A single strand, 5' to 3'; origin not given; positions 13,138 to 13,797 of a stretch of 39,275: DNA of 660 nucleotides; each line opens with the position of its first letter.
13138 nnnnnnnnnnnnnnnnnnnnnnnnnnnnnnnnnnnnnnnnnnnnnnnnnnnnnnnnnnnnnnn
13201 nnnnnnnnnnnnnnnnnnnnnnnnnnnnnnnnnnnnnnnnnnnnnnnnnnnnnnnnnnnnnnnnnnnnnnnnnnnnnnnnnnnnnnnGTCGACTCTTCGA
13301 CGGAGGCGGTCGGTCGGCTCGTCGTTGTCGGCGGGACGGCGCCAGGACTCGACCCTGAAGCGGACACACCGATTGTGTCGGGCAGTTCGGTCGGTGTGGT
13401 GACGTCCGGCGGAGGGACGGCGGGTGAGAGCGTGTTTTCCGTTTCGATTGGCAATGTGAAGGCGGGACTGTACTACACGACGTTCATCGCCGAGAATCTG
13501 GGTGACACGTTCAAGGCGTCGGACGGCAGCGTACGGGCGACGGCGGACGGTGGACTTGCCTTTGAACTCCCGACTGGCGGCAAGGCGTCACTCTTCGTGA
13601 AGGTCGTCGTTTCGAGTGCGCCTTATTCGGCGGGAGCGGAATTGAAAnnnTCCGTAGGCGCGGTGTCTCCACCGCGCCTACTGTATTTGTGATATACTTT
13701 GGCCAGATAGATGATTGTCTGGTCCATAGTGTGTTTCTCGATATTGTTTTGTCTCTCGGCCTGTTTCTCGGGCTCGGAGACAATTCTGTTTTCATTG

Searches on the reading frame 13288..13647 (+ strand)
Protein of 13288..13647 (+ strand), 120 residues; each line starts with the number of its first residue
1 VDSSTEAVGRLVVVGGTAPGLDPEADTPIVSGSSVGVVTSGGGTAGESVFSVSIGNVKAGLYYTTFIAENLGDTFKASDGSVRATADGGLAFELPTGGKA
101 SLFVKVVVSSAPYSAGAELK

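Call 61: search_protein_families(library=ncbifam, proteins=[window:13288-13647:+], max_evalue=10)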
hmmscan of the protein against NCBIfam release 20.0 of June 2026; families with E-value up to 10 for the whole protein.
window:13288-13647:+ (120 aa): 0 families

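Call 62: search_protein_families(library=pfam, proteins=[window:13288-13647:+], max_evalue=10)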
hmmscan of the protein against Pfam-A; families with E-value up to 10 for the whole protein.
window:13288-13647:+ (120 aa): 1 family
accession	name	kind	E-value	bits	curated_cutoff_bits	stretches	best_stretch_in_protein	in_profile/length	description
PF25230.1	DUF7846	-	0.015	15.5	26.3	1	29-94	79-149/177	Domain of unknown function (DUF7846)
